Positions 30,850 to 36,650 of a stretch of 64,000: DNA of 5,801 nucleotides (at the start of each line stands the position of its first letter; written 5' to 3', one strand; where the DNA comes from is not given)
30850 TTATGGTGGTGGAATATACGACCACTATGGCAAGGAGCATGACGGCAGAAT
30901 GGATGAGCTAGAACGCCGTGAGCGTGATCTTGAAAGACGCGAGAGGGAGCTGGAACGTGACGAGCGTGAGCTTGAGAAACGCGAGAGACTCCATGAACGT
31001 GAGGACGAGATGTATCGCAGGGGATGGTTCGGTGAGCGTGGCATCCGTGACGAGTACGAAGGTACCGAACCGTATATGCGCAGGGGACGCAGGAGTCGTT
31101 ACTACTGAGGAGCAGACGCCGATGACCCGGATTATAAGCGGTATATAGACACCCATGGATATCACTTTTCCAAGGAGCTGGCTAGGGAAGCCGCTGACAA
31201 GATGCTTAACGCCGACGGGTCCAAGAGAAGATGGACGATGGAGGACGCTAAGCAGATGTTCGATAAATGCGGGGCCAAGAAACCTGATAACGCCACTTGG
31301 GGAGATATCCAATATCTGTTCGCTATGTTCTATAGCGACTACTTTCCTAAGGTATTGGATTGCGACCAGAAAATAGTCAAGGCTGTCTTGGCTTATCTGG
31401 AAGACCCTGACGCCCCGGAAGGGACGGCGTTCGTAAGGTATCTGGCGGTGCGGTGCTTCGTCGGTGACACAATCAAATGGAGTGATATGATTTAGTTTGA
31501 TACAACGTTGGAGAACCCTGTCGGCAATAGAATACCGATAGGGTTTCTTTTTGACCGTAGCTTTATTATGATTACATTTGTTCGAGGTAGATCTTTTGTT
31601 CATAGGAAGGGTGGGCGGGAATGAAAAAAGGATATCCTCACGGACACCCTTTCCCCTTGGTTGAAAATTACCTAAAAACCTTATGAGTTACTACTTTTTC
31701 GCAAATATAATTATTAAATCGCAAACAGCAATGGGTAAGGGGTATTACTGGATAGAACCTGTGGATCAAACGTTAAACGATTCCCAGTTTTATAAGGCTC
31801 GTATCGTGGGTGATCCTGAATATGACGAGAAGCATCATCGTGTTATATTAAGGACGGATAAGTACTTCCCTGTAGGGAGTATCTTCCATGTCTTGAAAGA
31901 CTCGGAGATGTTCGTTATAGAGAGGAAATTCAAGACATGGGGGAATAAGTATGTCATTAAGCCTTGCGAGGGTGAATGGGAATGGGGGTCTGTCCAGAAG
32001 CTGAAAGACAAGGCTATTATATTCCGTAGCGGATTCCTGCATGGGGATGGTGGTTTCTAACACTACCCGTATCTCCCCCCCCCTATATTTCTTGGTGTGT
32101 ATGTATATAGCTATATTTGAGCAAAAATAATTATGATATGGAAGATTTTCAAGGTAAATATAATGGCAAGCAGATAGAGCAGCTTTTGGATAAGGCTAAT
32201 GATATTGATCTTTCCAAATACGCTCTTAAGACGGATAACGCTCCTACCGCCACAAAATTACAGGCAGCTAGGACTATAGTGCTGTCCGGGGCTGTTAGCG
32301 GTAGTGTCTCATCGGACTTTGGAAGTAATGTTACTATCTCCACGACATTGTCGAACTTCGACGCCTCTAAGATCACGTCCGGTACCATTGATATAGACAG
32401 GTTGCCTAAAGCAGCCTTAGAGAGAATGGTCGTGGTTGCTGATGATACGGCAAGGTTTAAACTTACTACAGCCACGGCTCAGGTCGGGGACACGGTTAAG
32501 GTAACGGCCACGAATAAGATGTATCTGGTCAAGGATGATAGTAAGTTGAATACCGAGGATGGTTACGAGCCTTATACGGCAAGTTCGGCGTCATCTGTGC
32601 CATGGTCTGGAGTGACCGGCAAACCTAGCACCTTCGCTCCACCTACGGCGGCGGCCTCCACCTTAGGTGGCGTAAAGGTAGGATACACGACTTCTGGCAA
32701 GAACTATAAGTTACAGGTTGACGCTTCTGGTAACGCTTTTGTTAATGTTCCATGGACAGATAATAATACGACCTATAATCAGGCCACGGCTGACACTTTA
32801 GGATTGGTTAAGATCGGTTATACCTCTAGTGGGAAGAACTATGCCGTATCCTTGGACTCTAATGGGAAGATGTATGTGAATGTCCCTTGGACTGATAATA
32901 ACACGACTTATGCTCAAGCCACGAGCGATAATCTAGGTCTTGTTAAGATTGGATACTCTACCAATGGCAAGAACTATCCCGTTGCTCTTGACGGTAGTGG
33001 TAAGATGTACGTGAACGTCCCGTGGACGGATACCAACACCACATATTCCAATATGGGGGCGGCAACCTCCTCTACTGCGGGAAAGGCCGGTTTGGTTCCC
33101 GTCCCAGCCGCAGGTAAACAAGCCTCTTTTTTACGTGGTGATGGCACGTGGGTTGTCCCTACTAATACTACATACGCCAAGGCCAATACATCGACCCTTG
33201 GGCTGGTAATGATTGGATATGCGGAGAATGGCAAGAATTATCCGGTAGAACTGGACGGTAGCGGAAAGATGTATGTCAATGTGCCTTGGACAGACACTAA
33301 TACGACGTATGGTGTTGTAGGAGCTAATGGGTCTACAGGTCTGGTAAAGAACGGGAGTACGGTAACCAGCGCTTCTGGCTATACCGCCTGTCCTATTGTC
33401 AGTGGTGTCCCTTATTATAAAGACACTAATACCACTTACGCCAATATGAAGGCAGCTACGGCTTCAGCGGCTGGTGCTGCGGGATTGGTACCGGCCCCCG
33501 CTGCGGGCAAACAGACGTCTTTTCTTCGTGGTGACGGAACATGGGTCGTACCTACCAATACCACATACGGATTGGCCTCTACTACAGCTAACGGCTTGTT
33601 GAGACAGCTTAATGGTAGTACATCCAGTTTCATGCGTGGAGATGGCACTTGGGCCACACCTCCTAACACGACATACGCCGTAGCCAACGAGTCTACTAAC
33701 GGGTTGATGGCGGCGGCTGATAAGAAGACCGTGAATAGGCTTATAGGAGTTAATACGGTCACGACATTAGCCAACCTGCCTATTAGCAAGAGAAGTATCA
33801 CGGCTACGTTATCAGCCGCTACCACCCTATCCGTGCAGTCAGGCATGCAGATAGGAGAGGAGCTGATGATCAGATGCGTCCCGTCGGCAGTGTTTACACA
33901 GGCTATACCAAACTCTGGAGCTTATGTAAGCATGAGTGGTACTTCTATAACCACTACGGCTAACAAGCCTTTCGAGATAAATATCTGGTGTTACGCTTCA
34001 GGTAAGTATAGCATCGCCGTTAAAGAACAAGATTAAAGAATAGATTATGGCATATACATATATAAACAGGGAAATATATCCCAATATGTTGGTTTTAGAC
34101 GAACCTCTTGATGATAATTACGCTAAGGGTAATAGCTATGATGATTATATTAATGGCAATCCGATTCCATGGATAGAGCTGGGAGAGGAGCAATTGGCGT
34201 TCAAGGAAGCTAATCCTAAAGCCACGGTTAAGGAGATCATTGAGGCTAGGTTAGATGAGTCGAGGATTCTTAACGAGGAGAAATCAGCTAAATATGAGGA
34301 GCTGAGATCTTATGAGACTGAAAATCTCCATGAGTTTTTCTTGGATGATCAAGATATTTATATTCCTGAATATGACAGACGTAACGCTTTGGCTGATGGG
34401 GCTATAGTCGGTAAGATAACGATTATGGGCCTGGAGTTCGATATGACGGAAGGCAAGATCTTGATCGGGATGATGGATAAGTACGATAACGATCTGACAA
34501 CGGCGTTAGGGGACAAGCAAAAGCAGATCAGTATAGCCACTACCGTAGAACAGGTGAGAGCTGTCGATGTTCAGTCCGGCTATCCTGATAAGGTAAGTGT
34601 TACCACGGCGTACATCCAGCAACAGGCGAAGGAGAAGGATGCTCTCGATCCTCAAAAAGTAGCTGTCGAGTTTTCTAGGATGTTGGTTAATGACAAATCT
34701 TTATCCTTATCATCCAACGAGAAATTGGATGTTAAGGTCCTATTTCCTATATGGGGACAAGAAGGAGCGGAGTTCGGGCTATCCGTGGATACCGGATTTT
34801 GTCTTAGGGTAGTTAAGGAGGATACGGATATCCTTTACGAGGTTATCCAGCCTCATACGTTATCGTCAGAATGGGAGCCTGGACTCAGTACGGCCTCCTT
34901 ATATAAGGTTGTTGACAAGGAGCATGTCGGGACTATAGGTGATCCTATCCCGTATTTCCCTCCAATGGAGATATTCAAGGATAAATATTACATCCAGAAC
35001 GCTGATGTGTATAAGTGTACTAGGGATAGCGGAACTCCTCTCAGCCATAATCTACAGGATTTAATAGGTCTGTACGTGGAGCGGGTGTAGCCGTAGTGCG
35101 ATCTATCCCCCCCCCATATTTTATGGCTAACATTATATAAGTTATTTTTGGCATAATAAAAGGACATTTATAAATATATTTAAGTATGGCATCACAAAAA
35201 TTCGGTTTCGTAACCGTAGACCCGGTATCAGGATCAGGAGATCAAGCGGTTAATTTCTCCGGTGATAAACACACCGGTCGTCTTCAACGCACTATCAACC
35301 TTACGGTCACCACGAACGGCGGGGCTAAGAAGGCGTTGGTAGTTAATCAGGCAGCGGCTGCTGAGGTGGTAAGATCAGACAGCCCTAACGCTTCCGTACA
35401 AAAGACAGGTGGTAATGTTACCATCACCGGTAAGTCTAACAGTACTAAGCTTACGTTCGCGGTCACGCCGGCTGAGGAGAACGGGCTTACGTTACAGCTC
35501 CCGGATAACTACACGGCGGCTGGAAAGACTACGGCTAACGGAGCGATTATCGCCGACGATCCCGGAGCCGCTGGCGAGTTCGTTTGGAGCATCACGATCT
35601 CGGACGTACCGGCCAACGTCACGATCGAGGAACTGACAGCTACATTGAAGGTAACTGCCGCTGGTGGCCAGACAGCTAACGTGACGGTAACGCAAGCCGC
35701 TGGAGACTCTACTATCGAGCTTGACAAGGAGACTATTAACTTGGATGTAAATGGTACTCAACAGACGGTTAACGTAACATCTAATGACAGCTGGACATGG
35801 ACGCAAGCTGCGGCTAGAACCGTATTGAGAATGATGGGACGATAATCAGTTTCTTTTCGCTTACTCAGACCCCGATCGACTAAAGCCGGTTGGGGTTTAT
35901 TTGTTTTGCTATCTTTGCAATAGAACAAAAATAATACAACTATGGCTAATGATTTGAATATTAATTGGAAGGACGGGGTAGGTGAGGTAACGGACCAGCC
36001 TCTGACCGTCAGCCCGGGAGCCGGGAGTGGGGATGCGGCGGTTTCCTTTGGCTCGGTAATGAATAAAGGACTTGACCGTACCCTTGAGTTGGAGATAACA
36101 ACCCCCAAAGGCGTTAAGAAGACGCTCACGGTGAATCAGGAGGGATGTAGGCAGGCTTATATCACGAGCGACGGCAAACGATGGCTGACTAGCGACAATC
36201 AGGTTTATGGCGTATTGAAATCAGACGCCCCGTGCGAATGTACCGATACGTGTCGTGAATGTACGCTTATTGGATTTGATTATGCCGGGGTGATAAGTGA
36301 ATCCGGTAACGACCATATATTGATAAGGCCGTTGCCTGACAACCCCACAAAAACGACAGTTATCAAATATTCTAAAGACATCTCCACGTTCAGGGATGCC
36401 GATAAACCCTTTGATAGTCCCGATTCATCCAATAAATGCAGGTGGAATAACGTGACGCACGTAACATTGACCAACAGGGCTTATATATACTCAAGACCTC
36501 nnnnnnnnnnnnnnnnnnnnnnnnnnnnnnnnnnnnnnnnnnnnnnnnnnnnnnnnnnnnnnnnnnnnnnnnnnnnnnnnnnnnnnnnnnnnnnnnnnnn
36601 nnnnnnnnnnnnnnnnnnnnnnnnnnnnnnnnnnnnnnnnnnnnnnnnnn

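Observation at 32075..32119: C9 tract at a fixed distance upstream of the fibre 2 promoter box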

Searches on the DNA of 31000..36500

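Call 89: search_rna_families(source=window, start=31000, end=36500, threshold=evalue, max_evalue=1)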
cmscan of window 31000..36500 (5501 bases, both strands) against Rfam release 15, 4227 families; matches with E-value up to 1: 0.
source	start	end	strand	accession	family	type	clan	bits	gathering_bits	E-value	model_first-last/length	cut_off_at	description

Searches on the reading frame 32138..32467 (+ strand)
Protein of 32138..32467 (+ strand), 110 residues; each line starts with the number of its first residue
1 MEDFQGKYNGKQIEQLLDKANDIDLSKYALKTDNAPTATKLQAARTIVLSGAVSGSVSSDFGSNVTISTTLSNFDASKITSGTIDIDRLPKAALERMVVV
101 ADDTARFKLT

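Call 69: find_homologous_proteins(query=window:32138-32467:+, max_evalue=0.001)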
Query window:32138-32467:+ (110 aa): 47 proteins with E <= 0.001 among 55 candidates.
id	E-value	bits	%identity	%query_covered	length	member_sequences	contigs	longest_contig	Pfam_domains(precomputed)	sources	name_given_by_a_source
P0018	2.1e-60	219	99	100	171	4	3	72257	-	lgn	-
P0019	6.3e-59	214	95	100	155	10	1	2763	-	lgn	-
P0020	1.7e-58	212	96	100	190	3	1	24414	-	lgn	-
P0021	3.0e-58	212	95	100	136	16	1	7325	-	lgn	-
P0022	7.1e-58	210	95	100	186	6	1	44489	-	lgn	-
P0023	2.6e-57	209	95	100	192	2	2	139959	-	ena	-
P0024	2.1e-56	206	93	100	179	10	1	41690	-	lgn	-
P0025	3.3e-56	205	92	100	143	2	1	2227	-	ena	-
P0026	2.9e-55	202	91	100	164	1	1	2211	-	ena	-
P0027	6.0e-55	201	90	100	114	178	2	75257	-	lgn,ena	-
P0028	1.4e-54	200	91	100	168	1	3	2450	-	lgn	-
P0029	5.0e-54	198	90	100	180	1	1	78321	-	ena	-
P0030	6.4e-54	198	89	100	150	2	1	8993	-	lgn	-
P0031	1.3e-53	197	94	93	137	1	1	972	-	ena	-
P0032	2.3e-53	196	89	100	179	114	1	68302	-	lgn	-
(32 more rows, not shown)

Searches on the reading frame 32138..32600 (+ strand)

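Call 29: search_dna_similar(query=window:32138-32600:+, collection=phages, mode=protein, max_rows=30, max_evalue=0.001)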
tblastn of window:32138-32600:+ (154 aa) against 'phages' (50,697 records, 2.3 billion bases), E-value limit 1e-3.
No match.

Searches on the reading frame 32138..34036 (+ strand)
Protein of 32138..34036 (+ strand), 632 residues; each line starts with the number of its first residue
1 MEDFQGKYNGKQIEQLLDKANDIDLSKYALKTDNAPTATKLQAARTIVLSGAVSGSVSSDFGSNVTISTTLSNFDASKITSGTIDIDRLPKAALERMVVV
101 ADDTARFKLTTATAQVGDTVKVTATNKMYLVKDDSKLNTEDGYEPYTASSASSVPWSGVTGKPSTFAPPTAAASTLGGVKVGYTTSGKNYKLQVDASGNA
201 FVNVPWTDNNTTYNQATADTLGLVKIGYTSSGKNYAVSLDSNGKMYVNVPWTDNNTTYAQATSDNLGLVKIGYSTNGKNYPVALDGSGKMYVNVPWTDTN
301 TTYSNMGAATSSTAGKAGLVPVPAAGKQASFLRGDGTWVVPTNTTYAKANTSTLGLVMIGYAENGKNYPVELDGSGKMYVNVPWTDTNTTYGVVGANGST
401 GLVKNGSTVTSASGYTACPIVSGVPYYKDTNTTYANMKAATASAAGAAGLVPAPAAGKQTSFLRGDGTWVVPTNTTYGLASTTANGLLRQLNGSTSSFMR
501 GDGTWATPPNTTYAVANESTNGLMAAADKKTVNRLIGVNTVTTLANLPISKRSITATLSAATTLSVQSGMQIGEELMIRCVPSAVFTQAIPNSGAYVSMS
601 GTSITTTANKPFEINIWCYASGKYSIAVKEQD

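Call 9: search_protein_families(library=phrogs, proteins=[window:32138-34036:+], max_evalue=0.001)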
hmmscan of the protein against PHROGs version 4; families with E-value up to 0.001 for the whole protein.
window:32138-34036:+ (632 aa): 4 families
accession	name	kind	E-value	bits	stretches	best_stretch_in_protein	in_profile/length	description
phrog_4302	-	unknown function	1.1e-10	41.9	2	306-339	218-251/499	-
phrog_7389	-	tail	2e-07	30.9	1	33-83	339-386/732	tail fiber protein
phrog_21567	-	unknown function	5.5e-05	24.1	0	175-195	11-31/63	-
phrog_11011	-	tail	7.8e-05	21.7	1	26-411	523-891/1291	long tail fiber protein distal subunit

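Call 10: search_protein_families(library=pfam, proteins=[window:32138-34036:+], max_evalue=0.001)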
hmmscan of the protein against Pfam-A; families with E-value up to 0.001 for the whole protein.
window:32138-34036:+ (632 aa): 0 families

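Call 66: search_solved_structures(query=window:32138-34033:+, max_evalue=0.01)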
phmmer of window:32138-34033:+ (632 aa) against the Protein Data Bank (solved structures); distinct sequences matched with E-value up to 0.01: 1.
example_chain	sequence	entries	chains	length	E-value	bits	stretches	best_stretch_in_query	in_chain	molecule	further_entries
6e3c_C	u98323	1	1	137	1.3e-05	27.3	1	31-71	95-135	Dec protein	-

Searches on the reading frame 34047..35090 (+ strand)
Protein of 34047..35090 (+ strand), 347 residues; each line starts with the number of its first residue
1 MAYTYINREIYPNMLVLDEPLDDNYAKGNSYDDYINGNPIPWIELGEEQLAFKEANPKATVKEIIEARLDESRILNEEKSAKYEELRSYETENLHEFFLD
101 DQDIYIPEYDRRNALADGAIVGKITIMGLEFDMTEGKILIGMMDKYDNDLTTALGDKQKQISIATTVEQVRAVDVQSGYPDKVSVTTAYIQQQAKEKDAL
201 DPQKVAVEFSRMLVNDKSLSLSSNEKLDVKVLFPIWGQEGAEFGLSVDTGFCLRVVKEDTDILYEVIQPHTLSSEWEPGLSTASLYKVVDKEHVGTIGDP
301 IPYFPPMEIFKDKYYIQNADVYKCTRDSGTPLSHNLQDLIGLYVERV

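Call 9: search_protein_families(library=phrogs, proteins=[window:34047-35090:+], max_evalue=0.001)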
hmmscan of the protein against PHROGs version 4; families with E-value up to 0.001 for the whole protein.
window:34047-35090:+ (347 aa): 2 families
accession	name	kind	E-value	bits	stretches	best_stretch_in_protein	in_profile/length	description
phrog_30034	-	unknown function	1.7e-20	74.9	1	225-346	141-260/263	-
phrog_27545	-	unknown function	1.7e-20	74.7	1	219-329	18-126/146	-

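Call 10: search_protein_families(library=pfam, proteins=[window:34047-35090:+], max_evalue=0.001)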
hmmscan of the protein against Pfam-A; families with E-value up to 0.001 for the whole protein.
window:34047-35090:+ (347 aa): 0 families

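Call 68: search_solved_structures(query=window:34047-35087:+, max_evalue=1)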
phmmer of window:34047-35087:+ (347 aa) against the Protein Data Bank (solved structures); distinct sequences matched with E-value up to 1: 2.
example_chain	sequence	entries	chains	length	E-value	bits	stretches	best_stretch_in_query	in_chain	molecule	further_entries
7nvm_P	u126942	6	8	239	0.34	13.3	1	56-117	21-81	Phosducin-like protein 3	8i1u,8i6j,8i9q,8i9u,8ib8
3nzr_A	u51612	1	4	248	0.38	13.2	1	118-195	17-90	2-dehydro-3-deoxyphosphogluconate aldolase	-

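Call 88: search_protein_families(library=pfam, proteins=[window:34047-35090:+], max_evalue=0.01)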
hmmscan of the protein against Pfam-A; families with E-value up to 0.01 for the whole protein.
window:34047-35090:+ (347 aa): 0 families

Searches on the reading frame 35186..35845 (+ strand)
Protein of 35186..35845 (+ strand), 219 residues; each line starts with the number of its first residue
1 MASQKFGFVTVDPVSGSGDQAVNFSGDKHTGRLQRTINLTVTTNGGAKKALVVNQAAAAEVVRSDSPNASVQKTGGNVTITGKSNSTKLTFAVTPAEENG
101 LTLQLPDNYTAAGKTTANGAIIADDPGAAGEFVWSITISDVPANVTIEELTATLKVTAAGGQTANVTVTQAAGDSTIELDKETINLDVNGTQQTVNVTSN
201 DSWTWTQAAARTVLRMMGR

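Call 9: search_protein_families(library=phrogs, proteins=[window:35186-35845:+], max_evalue=0.001)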
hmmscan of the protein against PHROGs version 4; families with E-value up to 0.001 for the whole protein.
window:35186-35845:+ (219 aa): 0 families

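Call 10: search_protein_families(library=pfam, proteins=[window:35186-35845:+], max_evalue=0.001)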
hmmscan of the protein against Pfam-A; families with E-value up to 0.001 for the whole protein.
window:35186-35845:+ (219 aa): 1 family
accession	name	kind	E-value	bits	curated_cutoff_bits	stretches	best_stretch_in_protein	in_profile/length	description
PF13004.13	BACON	-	4e-05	23.9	25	0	9-56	12-61/61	Putative binding domain, N-terminal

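Call 67: search_solved_structures(query=window:35186-35842:+, max_evalue=1)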
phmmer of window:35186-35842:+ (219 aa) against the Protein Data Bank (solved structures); distinct sequences matched with E-value up to 1: 1.
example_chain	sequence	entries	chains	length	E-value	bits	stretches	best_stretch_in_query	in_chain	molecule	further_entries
5u75_A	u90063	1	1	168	0.51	13.4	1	58-115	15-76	Enterotoxin-like toxin X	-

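Call 81: find_homologous_proteins(query=window:35186-35842:+, max_evalue=0.001)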
Query window:35186-35842:+ (219 aa): 2234 proteins with E <= 0.001 among 4576 candidates; the best 120 are listed.
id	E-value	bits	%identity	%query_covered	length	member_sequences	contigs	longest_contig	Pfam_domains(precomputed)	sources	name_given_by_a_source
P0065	1.7e-128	444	99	100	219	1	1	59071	-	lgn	-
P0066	2.0e-128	444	98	100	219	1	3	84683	-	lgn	-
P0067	3.4e-128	443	98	100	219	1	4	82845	-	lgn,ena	-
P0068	4.8e-128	443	98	100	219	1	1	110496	-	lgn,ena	-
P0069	5.5e-128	442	98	100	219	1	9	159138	-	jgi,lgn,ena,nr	jgi:hypothetical protein|nr:MAG TPA: cellulase [Caudoviricetes sp.]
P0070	5.9e-128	442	98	100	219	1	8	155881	-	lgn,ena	-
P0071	8.0e-128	442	98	100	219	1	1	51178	-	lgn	-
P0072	9.6e-128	442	97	100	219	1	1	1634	-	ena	-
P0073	9.6e-128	442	98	100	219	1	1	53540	-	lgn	-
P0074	9.7e-128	442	97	100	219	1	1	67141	-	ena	-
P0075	1.0e-127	441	97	100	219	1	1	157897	-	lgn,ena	-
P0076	1.1e-127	441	98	100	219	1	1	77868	-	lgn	-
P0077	1.4e-127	441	97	100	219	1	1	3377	-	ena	-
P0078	1.4e-127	441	97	100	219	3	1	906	-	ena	-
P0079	1.5e-127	441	97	100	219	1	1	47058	-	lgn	-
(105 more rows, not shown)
